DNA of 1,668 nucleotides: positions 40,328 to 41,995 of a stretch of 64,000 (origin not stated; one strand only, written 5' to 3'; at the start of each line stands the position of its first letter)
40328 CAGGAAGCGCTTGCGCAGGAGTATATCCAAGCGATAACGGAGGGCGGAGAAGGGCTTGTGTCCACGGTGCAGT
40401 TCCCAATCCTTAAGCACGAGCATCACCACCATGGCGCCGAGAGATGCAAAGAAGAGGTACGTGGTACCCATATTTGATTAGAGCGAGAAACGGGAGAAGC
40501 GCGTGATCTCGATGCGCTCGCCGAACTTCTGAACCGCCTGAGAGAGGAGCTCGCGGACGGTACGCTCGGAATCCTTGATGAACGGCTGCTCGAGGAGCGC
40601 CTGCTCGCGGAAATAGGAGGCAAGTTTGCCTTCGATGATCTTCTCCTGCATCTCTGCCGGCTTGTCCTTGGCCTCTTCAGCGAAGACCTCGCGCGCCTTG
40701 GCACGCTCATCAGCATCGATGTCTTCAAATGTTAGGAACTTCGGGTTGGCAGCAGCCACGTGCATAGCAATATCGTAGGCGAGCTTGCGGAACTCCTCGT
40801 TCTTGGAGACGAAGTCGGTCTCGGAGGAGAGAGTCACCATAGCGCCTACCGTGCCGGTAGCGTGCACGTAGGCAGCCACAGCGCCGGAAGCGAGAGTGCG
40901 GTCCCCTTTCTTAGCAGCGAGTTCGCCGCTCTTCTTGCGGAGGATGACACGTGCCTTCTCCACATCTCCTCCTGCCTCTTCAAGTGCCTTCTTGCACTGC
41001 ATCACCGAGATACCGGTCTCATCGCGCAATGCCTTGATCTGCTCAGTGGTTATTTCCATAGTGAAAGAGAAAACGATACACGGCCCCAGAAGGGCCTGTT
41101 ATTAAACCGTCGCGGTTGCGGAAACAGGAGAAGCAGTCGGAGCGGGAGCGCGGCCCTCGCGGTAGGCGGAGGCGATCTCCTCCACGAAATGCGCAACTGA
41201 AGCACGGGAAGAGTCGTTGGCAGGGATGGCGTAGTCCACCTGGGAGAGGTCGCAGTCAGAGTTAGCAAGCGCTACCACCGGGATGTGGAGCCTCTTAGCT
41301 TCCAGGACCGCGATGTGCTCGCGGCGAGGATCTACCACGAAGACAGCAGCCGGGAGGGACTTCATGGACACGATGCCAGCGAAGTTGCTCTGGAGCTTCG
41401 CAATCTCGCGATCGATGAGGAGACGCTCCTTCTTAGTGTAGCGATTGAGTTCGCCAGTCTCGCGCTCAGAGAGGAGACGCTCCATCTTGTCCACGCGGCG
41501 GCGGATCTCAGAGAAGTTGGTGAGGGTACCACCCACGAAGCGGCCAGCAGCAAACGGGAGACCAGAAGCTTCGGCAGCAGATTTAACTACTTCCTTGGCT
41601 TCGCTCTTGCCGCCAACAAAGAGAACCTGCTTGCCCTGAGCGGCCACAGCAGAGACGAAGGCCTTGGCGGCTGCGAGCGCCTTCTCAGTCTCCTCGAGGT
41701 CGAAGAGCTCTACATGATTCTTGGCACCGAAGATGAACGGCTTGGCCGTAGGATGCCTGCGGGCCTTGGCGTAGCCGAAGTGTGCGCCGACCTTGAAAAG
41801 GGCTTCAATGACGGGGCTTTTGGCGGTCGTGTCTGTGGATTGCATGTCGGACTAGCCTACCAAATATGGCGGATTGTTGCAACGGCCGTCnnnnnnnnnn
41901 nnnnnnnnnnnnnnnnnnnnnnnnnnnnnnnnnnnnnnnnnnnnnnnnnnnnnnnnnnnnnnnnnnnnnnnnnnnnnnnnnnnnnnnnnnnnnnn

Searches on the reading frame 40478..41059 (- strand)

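Call 50: search_protein_families(library=pfam, proteins=[window:40478-41059:-], max_evalue=0.001)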
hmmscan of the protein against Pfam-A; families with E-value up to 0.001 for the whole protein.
window:40478-41059:- (193 aa): 2 families
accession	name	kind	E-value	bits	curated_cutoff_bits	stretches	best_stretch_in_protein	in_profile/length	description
PF00889.24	EF_TS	-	2.4e-32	112.6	27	1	24-192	43-201/204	Elongation factor TS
PF25025.1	EF-Ts_N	-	3.3e-06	27.4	33.2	1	4-43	13-53/60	Elongation factor Ts, mitochondrial, N-terminal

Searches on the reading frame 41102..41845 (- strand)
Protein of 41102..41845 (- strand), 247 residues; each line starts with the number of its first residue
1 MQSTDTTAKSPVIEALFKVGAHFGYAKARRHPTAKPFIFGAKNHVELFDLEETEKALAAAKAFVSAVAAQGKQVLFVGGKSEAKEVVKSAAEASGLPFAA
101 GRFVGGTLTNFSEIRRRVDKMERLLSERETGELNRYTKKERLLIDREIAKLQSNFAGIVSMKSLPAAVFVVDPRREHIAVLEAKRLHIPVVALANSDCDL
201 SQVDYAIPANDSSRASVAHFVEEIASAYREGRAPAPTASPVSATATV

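Call 50: search_protein_families(library=pfam, proteins=[window:41102-41845:-], max_evalue=0.001)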
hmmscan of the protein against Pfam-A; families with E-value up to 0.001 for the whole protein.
window:41102-41845:- (247 aa): 1 family
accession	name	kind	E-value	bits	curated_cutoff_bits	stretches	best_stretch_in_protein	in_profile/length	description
PF00318.25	Ribosomal_S2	-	5.4e-67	225.7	26.1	1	16-231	1-216/216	Ribosomal protein S2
